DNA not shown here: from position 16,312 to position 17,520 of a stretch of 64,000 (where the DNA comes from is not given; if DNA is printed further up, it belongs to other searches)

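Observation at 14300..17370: Translationally coupled RecD2-like helicase and Cas4/RecB-like nuclease carried as island cargo: candidate two-gene defence or DNA-processing system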

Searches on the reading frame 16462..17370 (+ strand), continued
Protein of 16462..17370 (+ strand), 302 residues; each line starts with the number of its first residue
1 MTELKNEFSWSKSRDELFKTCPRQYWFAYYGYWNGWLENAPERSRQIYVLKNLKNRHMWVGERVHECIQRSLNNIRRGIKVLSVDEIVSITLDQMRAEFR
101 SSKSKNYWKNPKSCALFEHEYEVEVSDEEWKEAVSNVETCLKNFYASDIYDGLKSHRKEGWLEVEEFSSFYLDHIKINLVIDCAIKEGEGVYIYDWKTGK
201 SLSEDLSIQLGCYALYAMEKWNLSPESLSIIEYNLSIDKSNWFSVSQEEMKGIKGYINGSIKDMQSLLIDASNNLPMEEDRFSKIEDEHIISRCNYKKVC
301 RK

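Call 64: fold_search(model_id=the predicted structure, library=pdb)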
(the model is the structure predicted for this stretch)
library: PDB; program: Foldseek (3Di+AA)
matches with E <= 10: 622; with E <= 0.001: 10
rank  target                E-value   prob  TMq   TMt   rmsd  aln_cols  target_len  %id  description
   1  9iab_A                3.9e-09  1.00  0.58  0.65   6.3       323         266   16  Structure of the Argonaute-associated Cas4 family protein 1 (ACE1) from Chroococcidiopsis thermalis (CtACE1) (released 2025-04-23)
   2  9iab_B                5.1e-09  1.00  0.58  0.64   7.0       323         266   15  Structure of the Argonaute-associated Cas4 family protein 1 (ACE1) from Chroococcidiopsis thermalis (CtACE1) (released 2025-04-23)
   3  9iac_A                6.6e-09  1.00  0.57  0.63   6.7       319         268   17  Structure of the Argonaute-associated Cas4 family protein 1 (ACE1) from Microcystis aeruginosa (MaACE1) (released 2025-04-23)
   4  9iac_B                1.2e-08  1.00  0.55  0.61   6.8       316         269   17  Structure of the Argonaute-associated Cas4 family protein 1 (ACE1) from Microcystis aeruginosa (MaACE1) (released 2025-04-23)
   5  5eax_A                1.1e-05  1.00  0.50  0.17   7.9       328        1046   14  Crystal structure of Dna2 in complex with an ssDNA (released 2015-11-18)
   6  5ean_A                1.2e-05  1.00  0.51  0.17   8.2       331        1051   13  Crystal structure of Dna2 in complex with a 5' overhang DNA (released 2015-11-18)
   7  5eaw_A                9.3e-05  1.00  0.49  0.17   8.6       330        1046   14  Crystal structure of Dna2 nuclease-helicase (released 2015-11-18)
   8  7sjr_A                1.4e-04  1.00  0.49  0.19   7.2       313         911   11  Cryo-EM structure of AdnA-AdnB(W325A) in complex with DNA and AMPPNP (released 2021-12-22)
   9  6ppu_A                2.3e-04  1.00  0.50  0.28   6.8       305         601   11  Cryo-EM structure of AdnAB-AMPPNP-DNA complex (released 2019-11-20)
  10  3h4r                  7.7e-04  1.00  0.37  0.48  10.4       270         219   13  Crystal structure of E. coli RecE exonuclease (released 2009-05-26)
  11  7mi5_A                1.0e-03  1.00  0.30  0.18   6.1       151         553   18  Asymmetrical PAM-Non PAM prespacer bound Cas4/Cas1/Cas2 complex (released 2021-11-17)
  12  3l0a                  1.2e-03  1.00  0.37  0.41   9.5       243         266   14  Crystal structure of Putative exonuclease (RER070207002219) from Eubacterium rectale at 2.19 A resolution (released 2010-01-12)
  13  4ceh_A                1.2e-03  1.00  0.35  0.11   8.6       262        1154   12  Crystal structure of AddAB with a forked DNA substrate (released 2014-03-12)
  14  9kqh_A                1.4e-03  1.00  0.26  0.13   5.4       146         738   16  Crystal structure of Finegoldia magna DinG in complex with ssDNA and ADPNP (released 2025-12-03)
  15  7mr1_C                1.5e-03  0.99  0.33  0.12  13.4       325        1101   10  Cryo-EM structure of RecBCD with undocked RecBNuc and flexible RecD C-terminus (released 2021-07-28)
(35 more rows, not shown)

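Call 67: search_protein_families(library=phrogs, proteins=[window:16462-17370:+], max_evalue=0.001)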
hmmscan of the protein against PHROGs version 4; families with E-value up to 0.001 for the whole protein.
window:16462-17370:+ (302 aa): 2 families
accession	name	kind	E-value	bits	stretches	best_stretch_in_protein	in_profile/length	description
phrog_69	-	DNA, RNA and nucleotide metabolism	2.3e-12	47.7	1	116-226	152-254/501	exonuclease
phrog_1218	-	DNA, RNA and nucleotide metabolism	8.3e-07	29.6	1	4-235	4-205/364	exonuclease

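Call 73: find_related_loci(query=A6, collection=viral_contigs, flank=6000)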
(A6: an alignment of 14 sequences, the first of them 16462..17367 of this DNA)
Query A6 (302 aa) in viral_contigs; peptide patterns used: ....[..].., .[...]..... (x = any residue, [..] = any of these).
491 stretches matched a pattern; 8 encode a relative of the query (tblastn E <= 1e-3); 8 distinct loci.
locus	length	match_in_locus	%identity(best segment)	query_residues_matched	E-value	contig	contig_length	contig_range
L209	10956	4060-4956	42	4-300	8e-75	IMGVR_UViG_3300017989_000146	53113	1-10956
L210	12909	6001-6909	30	1-300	2e-41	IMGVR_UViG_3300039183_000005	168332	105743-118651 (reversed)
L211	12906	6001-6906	30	1-300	3e-37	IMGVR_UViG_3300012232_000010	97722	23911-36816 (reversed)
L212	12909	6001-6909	26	1-300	5e-36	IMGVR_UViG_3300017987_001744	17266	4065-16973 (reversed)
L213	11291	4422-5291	26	10-301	2e-24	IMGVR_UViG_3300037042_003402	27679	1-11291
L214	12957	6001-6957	24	1-300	7e-20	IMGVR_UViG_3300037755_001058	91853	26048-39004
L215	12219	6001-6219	35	154-227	1e-5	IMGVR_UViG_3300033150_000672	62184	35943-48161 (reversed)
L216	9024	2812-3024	30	162-234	2e-5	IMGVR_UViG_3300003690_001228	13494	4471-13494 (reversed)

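Call 92: search_protein_families(library=padloc, proteins=[L009:8063-8890:+, L009:8887-10845:+, L009:10796-12172:+, L009:219-1118:+, L007:1370-2761:-, L007:3229-4446:-, L007:4567-5997:-], max_evalue=0.001)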
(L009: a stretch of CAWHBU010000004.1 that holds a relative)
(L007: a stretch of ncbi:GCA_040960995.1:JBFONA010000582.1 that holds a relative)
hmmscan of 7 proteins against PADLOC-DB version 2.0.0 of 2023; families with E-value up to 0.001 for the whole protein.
L009:8063-8890:+ (275 aa): 22 families
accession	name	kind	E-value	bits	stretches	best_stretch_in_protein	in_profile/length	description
PDLC03294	MTase_II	-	2.1e-60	202.7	1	7-270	6-271/272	Type II methyltransferase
PDLC03261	MTase_II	-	5.4e-47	158.4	1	7-247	26-264/643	Type II methyltransferase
PDLC03266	MTase_II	-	1.7e-45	153.6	1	4-242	13-253/285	Type II methyltransferase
PDLC03729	oMTase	-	1.4e-44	150.7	1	5-247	4-245/275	orphan methyltransferase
PDLC03735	oMTase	-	1.7e-43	147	1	6-271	8-283/284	orphan methyltransferase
PDLC03247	MTase_II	-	1.2e-30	104.7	1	8-271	5-266/282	Type II methyltransferase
PDLC03264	MTase_II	-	3.8e-22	76.9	1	35-223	39-232/306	Type II methyltransferase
PDLC03349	MTase_II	-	5.5e-19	66.4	2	101-188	185-277/374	Type II methyltransferase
PDLC04018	PD-Lambda-5_B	-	2e-18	64.7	1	9-244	8-248/291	-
PDLC03383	MTase_II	-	1.2e-17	62.3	2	9-84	22-92/318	Type II methyltransferase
PDLC03253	MTase_II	-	1.1e-16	59.3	1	9-246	7-230/253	Type II methyltransferase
PDLC03717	oMTase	-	2.2e-14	51.5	1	9-271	6-267/285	orphan methyltransferase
PDLC03244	MTase_II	-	1.4e-12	45.4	1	5-188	27-212/295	Type II methyltransferase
PDLC03358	MTase_II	-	1.7e-11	42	1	8-245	7-251/301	Type II methyltransferase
PDLC03302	MTase_II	-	5e-10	36.7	1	10-194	364-550/626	Type II methyltransferase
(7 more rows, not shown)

L009:8887-10845:+ (652 aa): 13 families
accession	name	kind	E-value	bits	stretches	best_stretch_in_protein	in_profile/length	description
PDLC04102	HerA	-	1.1e-21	74.9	2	490-608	465-584/654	-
PDLC04105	HerA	-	2.3e-18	64.1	2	489-604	378-496/576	-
PDLC04106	HerA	-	6.5e-17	59.3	2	487-608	466-593/667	-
PDLC02185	HerA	-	2e-15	54.6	2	535-607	448-525/585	-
PDLC04100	HerA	-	6.6e-14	49.5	2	190-270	132-208/580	-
PDLC02188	HerA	-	4.7e-13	46.8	2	475-606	357-505/578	-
PDLC04098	HerA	-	1.3e-12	45.1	2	490-596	484-599/686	-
PDLC04097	HerA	-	4e-12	43.6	2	493-607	435-556/618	-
PDLC01055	HerA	-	1.3e-09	35.4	1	492-628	383-511/532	Type III coevolved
PDLC04104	HerA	-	1.1e-08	32.3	1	493-604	183-297/379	-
PDLC04140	mad8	-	1.5e-08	32.5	1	217-627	23-285/314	mads_8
PDLC04103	HerA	-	2.9e-07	27.2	0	549-607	462-520/579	-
PDLC02685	DndH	-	1.9e-06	23.9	0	492-582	1517-1606/1678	DndH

L009:10796-12172:+ (458 aa): 0 families

L009:219-1118:+ (299 aa): 5 families
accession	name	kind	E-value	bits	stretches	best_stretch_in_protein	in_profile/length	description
PDLC01447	Cas4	-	4.3e-11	41.5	1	11-287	6-159/161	"CAS-I,CAS-II,CAS-III,CAS-IV,CAS-V,CAS-VI; acquisition_associated"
PDLC01250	Cas4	-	8.2e-08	30.7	1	126-286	50-168/168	"CAS-I,CAS-II,CAS-III,CAS-IV,CAS-V,CAS-VI; acquisition_associated"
PDLC00943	Cas4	-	1.5e-06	26.3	0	13-77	4-63/180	CRISPR-associated protein Cas4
PDLC02034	Cas4d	-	3.8e-05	21.4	0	11-34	7-30/192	-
PDLC02410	Aga_Cas4-like_Nuc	-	0.00043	18.2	0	71-169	68-159/255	Class II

L007:1370-2761:- (463 aa): 0 families

L007:3229-4446:- (405 aa): 0 families

L007:4567-5997:- (476 aa): 0 families
